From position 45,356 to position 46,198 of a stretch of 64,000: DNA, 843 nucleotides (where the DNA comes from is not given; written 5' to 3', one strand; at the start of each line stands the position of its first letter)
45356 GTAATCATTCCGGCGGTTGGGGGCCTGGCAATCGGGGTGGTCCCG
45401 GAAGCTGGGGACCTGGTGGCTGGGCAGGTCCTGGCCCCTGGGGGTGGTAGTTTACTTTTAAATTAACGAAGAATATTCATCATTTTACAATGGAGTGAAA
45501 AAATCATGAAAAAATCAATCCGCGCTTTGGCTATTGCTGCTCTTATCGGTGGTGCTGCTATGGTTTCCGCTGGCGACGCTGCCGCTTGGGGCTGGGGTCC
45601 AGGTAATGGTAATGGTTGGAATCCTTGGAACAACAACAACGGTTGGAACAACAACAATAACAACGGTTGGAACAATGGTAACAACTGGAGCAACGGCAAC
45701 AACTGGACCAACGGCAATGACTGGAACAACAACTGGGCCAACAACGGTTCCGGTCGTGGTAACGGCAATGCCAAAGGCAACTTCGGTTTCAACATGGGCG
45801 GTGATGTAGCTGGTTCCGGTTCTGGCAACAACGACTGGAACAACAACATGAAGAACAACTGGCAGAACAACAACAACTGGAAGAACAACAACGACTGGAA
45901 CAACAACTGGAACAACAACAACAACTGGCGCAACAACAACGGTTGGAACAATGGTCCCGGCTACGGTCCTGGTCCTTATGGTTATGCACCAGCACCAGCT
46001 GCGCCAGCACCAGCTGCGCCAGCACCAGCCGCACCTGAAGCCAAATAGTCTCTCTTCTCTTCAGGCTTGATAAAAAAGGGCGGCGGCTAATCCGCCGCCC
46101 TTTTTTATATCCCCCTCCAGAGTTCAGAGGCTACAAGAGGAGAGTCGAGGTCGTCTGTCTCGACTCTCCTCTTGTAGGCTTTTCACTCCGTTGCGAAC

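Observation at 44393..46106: Operon of three Sec-exported low-complexity proteins, including two extreme Asn/Trp/Gly repeat paralogs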

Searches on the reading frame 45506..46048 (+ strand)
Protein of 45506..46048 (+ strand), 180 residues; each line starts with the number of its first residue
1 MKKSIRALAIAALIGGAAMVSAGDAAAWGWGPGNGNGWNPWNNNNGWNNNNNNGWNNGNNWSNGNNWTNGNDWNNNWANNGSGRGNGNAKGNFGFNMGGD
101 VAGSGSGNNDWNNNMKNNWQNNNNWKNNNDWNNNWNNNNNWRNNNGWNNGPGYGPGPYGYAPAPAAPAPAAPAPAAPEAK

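Call 10: search_protein_families(library=pfam, proteins=[window:45506-46045:+], max_evalue=1)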
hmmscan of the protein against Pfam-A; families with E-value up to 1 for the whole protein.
window:45506-46045:+ (180 aa): 0 families

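Call 11: search_protein_families(library=ncbifam, proteins=[window:45506-46045:+], max_evalue=1)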
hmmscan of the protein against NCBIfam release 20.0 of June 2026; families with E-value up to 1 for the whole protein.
window:45506-46045:+ (180 aa): 0 families

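Call 12: find_encoding_contigs(protein=window:45506-46048:+, flank=10000, max_places=6)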
Protein window:45506-46048:+ (180 aa): no gene with exactly this product is on record in the collection.

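Call 18: find_homologous_proteins(query=window:45506-46045:+, max_evalue=0.01)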
Query window:45506-46045:+ (180 aa): 1 proteins with E <= 0.01 among 1085 candidates.
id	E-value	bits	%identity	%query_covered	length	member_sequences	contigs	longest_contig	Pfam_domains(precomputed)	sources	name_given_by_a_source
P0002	3.8e-12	64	45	57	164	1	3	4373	-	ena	-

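Call 21: find_encoding_contigs(protein=P0002, flank=10000)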
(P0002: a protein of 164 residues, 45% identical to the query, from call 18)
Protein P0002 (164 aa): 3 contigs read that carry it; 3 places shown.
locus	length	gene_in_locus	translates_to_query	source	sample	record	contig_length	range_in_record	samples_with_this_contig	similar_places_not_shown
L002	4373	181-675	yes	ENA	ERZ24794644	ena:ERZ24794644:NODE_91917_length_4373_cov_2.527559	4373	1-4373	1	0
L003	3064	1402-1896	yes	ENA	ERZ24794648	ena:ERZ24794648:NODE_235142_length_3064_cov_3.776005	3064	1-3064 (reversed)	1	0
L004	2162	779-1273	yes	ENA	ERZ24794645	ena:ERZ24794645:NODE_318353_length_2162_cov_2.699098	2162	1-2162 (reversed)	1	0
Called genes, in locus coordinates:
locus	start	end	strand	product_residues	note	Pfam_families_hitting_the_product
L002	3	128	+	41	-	?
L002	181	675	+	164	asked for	-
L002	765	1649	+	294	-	PF01435:Peptidase_M48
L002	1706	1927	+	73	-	-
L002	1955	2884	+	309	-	PF00005:ABC_tran, PF13175:AAA_15 (faint), PF13304:AAA_21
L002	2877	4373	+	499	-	?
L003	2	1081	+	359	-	?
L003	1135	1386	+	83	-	-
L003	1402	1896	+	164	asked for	-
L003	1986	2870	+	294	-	PF01435:Peptidase_M48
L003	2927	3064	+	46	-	?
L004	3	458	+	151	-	?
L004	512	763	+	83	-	-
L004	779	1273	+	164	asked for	-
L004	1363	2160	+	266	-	?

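Call 29: find_related_loci(query=A1, collection=genome_contigs, flank=10000)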
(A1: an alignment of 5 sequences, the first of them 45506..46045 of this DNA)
Query A1 (180 aa) in genome_contigs; peptide patterns used: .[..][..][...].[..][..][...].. (x = any residue, [..] = any of these).
91 stretches matched a pattern; 11 encode a relative of the query (tblastn E <= 1e-3); 11 distinct loci.
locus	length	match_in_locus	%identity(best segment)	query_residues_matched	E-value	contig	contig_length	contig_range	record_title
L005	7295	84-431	62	1-124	1e-13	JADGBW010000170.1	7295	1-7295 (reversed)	MAG: Magnetococcales bacterium isolate nwagbin5 nwag_bin5_NODE_1869_length_7295_cov_7.681077, whole genome shotgun seque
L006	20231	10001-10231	50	1-104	4e-11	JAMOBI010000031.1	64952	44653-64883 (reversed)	MAG: Magnetococcus sp. YQC-9 scaffold_331, whole genome shotgun sequence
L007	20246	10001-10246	41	1-104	4e-10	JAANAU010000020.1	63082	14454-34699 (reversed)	MAG: Magnetococcales bacterium isolate DH2_bin6 NODE_51_length_63082_cov_1.95342, whole genome shotgun sequence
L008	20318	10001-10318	63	1-114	1e-7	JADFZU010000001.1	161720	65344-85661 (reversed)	MAG: Magnetococcales bacterium isolate nJSWbin3 nJSW_bin3_NODE_1_length_161720_cov_7.017433, whole genome shotgun sequen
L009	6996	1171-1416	55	1-104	7e-7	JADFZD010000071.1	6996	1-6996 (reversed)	MAG: Magnetococcales bacterium isolate nHA4bin8 nHA4_bin8_NODE_71_length_6996_cov_2.755022, whole genome shotgun sequenc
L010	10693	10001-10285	34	1-96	6e-7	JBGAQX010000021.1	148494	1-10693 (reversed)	MAG: Rhodocyclaceae bacterium isolate MAG_AAO_AS.49 AAOAS-49_scaffold_877, whole genome shotgun sequence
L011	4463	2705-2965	31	1-105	8e-6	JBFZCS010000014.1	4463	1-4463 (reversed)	MAG: Azonexaceae bacterium isolate PPR_0530 PPR_0530.fa_k121_4954, whole genome shotgun sequence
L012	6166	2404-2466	86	84-104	1e-5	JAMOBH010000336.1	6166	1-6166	MAG: Magnetococcus sp. YQC-5 contig-110_3361, whole genome shotgun sequence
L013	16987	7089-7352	37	1-122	1e-4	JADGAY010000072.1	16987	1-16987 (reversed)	MAG: Magnetococcales bacterium isolate nQXH2bin1 nQXH2_bin1_NODE_401_length_16987_cov_7.919206, whole genome shotgun seq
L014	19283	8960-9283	32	1-105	2e-4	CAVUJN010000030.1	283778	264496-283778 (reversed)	MAG: uncultured beta proteobacterium isolate MFD04716.bin.1.408 genome assembly, contig: contig_8679, whole genome shotg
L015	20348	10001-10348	60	1-126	2e-4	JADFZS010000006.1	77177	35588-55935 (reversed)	MAG: Magnetococcales bacterium isolate nJSWbin1 nJSW_bin1_NODE_6_length_77177_cov_6.491621, whole genome shotgun sequenc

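Call 37: search_protein_representatives(alignment_id=A2)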
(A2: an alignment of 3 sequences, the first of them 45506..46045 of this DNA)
Query: 3 sequences, 173 profile positions. Proteins with E-value up to 0.001 (for the whole library): 14; up to 1e-10: 3; up to 1e-30: 1. The best 14 are listed.
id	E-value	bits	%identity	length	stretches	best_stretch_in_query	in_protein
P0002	5.6e-60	218.4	-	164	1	1-170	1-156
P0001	1.0e-21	93.9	-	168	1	1-115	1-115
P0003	8.4e-12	61.6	-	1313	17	65-98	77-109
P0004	2.8e-07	46.9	-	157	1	13-160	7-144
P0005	4.3e-06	43.0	-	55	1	1-42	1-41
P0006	4.4e-06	43.0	-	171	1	12-156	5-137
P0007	8.2e-06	42.1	-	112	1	6-92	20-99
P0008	1.2e-05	41.5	-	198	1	5-161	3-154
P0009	6.4e-05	39.2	-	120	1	1-122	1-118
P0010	1.6e-04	37.9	-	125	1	1-53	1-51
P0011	2.2e-04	37.5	-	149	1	1-165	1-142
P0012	4.1e-04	36.6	-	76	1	13-93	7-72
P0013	5.3e-04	36.2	-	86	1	6-82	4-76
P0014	6.2e-04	36.0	-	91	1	1-54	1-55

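Call 40: search_protein_families(library=pfam, proteins=[P0004, P0006, P0007, P0008, P0009, P0010, P0011, P0012, P0013, P0014], max_evalue=1)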
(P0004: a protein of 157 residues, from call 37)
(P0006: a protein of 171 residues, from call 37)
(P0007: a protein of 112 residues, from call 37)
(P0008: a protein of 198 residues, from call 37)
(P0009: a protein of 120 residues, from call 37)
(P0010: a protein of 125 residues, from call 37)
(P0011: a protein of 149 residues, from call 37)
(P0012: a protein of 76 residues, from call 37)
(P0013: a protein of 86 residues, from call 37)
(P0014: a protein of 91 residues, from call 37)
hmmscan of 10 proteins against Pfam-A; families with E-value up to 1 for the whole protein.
P0004 (157 aa): 1 family
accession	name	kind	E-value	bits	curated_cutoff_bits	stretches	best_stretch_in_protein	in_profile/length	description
PF17228.7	SGP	-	5.9e-05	24.3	26.7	1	44-106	2-64/93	Sulphur globule protein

P0006 (171 aa): 1 family
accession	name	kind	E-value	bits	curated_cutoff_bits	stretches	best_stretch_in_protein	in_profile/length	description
PF17228.7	SGP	-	8.4e-05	23.8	26.7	1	43-136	4-87/93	Sulphur globule protein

P0007 (112 aa): 0 families

P0008 (198 aa): 3 families
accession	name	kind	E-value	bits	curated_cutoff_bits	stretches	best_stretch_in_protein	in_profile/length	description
PF17228.7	SGP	-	0.00014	23.1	26.7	1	52-149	6-90/93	Sulphur globule protein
PF22807.2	TrAA12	-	0.00056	18.8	30.9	2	27-75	384-432/463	TrAA12-like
PF18652.6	Adhesin_P1_N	-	0.073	13.8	27.1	1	155-191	70-106/106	Adhesin P1 N-terminal domain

P0009 (120 aa): 0 families

P0010 (125 aa): 0 families

P0011 (149 aa): 1 family
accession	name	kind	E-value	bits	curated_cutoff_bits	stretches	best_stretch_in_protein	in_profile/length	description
PF17228.7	SGP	-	0.028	15.7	26.7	0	44-142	4-89/93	Sulphur globule protein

P0012 (76 aa): 0 families

P0013 (86 aa): 2 families
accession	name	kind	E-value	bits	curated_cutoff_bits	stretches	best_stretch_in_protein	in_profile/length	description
PF17228.7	SGP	-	1.6e-09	38.9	26.7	1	26-78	1-51/93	Sulphur globule protein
PF22807.2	TrAA12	-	0.14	10.8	30.9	1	35-74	390-429/463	TrAA12-like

P0014 (91 aa): 1 family
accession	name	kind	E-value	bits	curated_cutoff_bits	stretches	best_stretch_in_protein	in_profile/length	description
PF00746.26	Gram_pos_anchor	-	0.91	10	20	0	2-20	17-35/43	LPXTG cell wall anchor motif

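Call 41: search_protein_families(library=ncbifam, proteins=[P0004, P0006, P0007, P0008, P0009, P0010, P0011, P0012, P0013, P0014], max_evalue=1)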
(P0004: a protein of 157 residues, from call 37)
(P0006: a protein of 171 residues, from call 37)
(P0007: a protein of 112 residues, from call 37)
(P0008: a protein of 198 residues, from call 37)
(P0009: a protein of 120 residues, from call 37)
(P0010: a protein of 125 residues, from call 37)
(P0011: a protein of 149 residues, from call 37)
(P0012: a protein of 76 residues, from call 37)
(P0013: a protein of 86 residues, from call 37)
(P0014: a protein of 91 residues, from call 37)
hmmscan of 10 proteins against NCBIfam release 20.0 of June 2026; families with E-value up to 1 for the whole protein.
P0004 (157 aa): 0 families

P0006 (171 aa): 0 families

P0007 (112 aa): 1 family
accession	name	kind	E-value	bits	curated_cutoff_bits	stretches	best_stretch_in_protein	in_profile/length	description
NF008035.0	PRK10767.1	subfamily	0.18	10.8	338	1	55-107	63-115/374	molecular chaperone DnaJ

P0008 (198 aa): 1 family
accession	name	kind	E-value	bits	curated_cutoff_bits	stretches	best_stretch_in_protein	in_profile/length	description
NF033849.1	ser_rich_anae_1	subfamily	0.67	7.2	650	1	37-116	363-451/1163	serine-rich protein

P0009 (120 aa): 0 families

P0010 (125 aa): 0 families

P0011 (149 aa): 2 families
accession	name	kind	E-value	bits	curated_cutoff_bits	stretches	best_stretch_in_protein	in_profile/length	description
NF047353.1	tube_lmo2291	equivalog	0.0041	17.2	27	1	22-76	81-131/135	phage tail tube protein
NF033802.1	AimP_fam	subfamily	0.0079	16.4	35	1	1-21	1-21/43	lysogeny pheromone AimP family peptide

P0012 (76 aa): 1 family
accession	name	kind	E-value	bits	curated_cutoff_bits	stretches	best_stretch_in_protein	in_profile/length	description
NF041599.1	reg_PtrA_PA2808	domain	0.092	12.7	31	1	1-21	1-21/46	co-regulatory protein PtrA N-terminal domain-containing protein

P0013 (86 aa): 0 families

P0014 (91 aa): 0 families

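Call 44: search_protein_families(library=pfam, alignment_id=A3, max_evalue=10)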
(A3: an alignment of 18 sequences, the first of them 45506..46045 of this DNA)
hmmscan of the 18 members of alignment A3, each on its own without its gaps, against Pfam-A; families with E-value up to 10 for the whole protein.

A. member 1, window:45506-46045:+ (180 aa): 0 families

B. families by the number of members that match (of 18 scanned): 8 families
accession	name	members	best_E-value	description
PF17228.7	SGP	4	8.7e-05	Sulphur globule protein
PF22807.2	TrAA12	2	1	TrAA12-like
PF20130.4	DUF6520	1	0.14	Family of unknown function (DUF6520)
PF13763.11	DUF4167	1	0.19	Domain of unknown function (DUF4167)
PF13663.11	DUF4148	1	0.31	Domain of unknown function (DUF4148)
PF04418.17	DUF543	1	0.32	Domain of unknown function (DUF543)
PF00746.26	Gram_pos_anchor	1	0.91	LPXTG cell wall anchor motif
PF25698.1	EBNA2_Core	1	1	EBNA-2 core transactivation domain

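Call 46: find_homologous_proteins(query=A4, max_evalue=0.001)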
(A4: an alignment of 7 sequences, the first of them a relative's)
Query A4 (7 sequences) (86 aa, profile of the alignment): 26 proteins with E <= 0.001 among 8000 candidates.
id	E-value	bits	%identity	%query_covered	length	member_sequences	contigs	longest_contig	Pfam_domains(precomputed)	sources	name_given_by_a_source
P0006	3.3e-53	198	31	71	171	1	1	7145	-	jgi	jgi:hypothetical protein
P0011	4.0e-42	162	44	21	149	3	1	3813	-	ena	-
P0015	7.3e-33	132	45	35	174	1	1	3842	-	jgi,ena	-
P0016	6.6e-30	122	53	37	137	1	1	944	PF17228.8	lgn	-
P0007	2.0e-27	114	25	52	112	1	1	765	-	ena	-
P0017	5.1e-24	103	33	76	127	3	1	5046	PF17228.8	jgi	-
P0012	8.2e-24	102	44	21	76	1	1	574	-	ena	-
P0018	4.8e-23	100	28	86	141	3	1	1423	PF17228.8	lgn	-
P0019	3.7e-22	97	45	34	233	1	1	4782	-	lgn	-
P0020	2.7e-20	91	41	31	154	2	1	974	-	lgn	-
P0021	1.0e-18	86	41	26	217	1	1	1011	-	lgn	-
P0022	1.2e-18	86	29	24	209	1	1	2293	-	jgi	jgi:hypothetical protein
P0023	2.9e-18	84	27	76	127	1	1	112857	PF17228.8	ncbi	-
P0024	1.9e-17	82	41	34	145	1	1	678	PF17228.8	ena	-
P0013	3.1e-17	81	100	100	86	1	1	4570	PF17228.8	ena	-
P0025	1.1e-12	66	63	72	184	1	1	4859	PF17228.8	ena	-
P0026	9.2e-12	63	74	72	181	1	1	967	PF17228.8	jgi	jgi:hypothetical protein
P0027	8.5e-10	57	69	72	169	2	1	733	PF17228.8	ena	-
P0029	1.6e-8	53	76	73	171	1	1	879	PF17228.8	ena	-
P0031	3.7e-8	52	50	28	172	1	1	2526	PF17228.8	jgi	jgi:hypothetical protein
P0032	7.4e-7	47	61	59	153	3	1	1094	PF17228.8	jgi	jgi:hypothetical protein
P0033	8.4e-7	47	60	70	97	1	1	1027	PF17228.8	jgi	jgi:hypothetical protein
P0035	2.2e-4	39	32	22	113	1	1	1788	PF17228.8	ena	-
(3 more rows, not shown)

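Call 52: search_protein_families(library=pfam, proteins=[L006:10001-10447:+, L007:10001-10474:+, L009:1171-1656:+, L012:2227-2721:+, P0002, L010:10001-10387:+, L011:2705-3064:+, L014:8960-9391:+, P0009, L008:10001-10504:+], max_evalue=10)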
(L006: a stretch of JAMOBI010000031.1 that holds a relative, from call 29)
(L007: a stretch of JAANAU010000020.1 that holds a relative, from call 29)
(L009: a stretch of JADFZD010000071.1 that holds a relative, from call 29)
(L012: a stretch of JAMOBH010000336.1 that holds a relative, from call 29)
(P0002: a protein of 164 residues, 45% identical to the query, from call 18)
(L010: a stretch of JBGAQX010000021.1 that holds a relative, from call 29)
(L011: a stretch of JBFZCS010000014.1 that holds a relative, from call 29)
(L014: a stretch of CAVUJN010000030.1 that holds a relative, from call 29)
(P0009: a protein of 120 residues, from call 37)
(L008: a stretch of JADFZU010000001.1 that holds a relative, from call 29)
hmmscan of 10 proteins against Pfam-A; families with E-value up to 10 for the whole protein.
L006:10001-10447:+ (149 aa): 0 families

L007:10001-10474:+ (158 aa): 1 family
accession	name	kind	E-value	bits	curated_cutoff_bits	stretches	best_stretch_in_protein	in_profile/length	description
PF17228.7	SGP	-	9.2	7.6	26.7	0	28-152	1-92/93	Sulphur globule protein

L009:1171-1656:+ (162 aa): 0 families

L012:2227-2721:+ (165 aa): 0 families

P0002 (164 aa): 1 family
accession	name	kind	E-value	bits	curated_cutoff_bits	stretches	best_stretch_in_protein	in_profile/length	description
PF04418.17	DUF543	-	0.32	11.4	24.1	1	9-41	37-69/75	Domain of unknown function (DUF543)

L010:10001-10387:+ (129 aa): 0 families

L011:2705-3064:+ (120 aa): 1 family
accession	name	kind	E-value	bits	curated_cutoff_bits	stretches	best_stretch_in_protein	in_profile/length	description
PF22807.2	TrAA12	-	1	8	30.9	1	16-78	379-436/463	TrAA12-like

L014:8960-9391:+ (144 aa): 2 families
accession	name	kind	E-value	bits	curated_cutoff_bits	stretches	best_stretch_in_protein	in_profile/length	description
PF20130.4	DUF6520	-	0.14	13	25.4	1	1-37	1-37/83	Family of unknown function (DUF6520)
PF22807.2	TrAA12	-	9.9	4.8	30.9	1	53-99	390-436/463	TrAA12-like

P0009 (120 aa): 1 family
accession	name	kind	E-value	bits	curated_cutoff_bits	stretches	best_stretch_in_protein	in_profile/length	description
PF25698.1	EBNA2_Core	-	1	8.9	35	1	17-79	208-267/389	EBNA-2 core transactivation domain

L008:10001-10504:+ (168 aa): 1 family
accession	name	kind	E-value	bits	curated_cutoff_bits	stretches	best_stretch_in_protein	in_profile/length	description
PF17228.7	SGP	-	8.7e-05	23.7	26.7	1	53-165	2-91/93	Sulphur globule protein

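Call 54: find_encoding_contigs(protein=P0023, flank=8000, max_places=3)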
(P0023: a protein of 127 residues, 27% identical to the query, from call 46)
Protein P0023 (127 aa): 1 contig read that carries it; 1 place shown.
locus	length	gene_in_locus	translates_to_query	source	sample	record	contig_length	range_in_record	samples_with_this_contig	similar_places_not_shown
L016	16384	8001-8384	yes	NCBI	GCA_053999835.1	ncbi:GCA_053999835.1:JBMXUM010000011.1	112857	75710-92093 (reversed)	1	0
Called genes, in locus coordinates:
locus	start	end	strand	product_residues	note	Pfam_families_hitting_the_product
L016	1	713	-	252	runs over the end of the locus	PF00588:SpoU_methylase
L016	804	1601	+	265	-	PF00459:Inositol_P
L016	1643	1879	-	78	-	PF01722:BolA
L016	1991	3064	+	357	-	PF18125:RlmM_FDX, PF21239:RLMM_N, PF01728:FtsJ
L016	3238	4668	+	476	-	PF00929:RNase_T, PF08411:ExoI_SH3, PF26016:ExoI_C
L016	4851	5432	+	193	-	-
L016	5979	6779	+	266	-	-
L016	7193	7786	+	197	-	-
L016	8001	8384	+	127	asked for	PF17228:SGP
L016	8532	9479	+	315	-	-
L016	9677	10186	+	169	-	-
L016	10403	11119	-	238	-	PF01168:Ala_racemase_N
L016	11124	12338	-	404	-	PF00155:Aminotran_1_2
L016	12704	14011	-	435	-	PF02127:Peptidase_M18, PF05343:Peptidase_M42 (faint)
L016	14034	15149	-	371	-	PF01513:NAD_kinase, PF00781:DAGK_cat, PF20143:NAD_kinase_C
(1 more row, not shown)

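Call 55: find_encoding_contigs(protein=P0004, flank=8000, max_places=3)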
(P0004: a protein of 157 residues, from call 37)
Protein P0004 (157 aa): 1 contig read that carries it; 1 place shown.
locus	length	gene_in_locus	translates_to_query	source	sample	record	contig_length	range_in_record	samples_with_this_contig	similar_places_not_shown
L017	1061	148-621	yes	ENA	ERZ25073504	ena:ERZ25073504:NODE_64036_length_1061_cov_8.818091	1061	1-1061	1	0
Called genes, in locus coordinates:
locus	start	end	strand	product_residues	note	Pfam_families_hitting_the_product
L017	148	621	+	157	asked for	-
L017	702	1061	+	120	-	?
